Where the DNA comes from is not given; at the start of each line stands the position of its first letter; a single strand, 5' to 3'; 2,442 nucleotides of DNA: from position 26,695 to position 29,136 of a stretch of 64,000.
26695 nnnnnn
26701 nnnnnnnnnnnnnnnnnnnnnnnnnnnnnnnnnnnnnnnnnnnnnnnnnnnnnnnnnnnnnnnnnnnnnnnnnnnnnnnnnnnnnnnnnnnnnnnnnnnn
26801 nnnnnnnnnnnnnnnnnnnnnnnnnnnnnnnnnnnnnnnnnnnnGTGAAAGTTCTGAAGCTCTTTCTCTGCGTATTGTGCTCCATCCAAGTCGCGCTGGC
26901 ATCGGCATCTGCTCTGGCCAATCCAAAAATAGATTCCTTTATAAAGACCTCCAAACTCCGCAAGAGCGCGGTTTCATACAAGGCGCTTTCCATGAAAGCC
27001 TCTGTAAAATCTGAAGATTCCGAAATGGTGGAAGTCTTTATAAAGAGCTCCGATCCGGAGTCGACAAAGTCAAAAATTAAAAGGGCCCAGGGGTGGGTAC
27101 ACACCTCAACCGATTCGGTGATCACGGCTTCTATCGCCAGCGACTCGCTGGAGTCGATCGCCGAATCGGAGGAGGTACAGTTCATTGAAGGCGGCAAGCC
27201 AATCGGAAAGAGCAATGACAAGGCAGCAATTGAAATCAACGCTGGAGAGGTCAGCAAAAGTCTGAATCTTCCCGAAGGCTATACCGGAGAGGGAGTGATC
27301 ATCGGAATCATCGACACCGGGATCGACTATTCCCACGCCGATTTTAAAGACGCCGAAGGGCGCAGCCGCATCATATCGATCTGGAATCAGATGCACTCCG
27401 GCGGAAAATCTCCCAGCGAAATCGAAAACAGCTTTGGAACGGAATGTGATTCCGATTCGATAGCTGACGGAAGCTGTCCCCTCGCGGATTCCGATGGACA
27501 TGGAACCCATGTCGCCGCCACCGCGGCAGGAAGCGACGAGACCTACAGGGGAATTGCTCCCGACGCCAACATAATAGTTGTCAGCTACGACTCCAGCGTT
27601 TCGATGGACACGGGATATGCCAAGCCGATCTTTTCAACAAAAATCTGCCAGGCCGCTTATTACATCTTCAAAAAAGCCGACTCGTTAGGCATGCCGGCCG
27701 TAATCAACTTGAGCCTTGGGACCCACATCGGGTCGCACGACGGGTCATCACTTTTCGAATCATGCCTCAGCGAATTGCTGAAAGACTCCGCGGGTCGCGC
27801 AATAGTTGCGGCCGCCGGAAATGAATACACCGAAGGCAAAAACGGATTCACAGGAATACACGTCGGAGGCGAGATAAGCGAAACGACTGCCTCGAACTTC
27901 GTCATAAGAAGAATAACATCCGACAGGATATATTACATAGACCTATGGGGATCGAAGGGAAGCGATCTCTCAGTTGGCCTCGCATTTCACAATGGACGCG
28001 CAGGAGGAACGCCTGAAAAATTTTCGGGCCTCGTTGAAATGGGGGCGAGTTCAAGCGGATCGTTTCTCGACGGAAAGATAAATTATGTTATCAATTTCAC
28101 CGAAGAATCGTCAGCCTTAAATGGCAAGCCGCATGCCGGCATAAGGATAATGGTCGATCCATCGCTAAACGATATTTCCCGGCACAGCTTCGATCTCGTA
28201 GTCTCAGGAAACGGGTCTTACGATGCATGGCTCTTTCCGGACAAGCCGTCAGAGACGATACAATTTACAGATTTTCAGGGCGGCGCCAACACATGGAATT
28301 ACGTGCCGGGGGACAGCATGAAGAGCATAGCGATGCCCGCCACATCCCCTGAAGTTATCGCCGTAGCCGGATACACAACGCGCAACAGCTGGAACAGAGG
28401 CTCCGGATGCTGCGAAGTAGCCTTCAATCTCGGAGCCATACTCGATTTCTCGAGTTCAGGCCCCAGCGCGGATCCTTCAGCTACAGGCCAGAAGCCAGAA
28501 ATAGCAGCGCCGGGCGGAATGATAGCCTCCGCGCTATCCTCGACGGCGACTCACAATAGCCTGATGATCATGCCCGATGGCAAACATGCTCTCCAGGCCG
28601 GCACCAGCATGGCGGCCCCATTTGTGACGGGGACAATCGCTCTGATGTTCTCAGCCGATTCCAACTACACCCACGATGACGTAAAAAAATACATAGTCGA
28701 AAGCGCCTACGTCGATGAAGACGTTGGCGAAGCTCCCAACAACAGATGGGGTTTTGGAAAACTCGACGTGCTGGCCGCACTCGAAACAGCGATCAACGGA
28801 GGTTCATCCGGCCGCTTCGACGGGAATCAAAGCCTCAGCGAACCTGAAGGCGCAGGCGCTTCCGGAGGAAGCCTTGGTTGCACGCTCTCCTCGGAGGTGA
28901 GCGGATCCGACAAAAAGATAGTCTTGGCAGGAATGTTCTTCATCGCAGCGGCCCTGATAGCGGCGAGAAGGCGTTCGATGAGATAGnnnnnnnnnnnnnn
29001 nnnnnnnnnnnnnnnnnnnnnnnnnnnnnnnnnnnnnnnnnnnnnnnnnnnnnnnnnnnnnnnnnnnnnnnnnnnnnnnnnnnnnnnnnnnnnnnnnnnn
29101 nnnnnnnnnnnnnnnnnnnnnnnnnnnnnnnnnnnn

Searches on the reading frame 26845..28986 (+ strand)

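Call 98: search_protein_families(library=pfam, proteins=[window:26845-28986:+], max_evalue=0.00001)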
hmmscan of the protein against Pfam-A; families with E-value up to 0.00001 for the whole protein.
window:26845-28986:+ (713 aa): 1 family
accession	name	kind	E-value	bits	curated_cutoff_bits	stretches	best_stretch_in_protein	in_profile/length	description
PF00082.27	Peptidase_S8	-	4.1e-37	128.5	21.8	2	148-334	1-160/288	Subtilase family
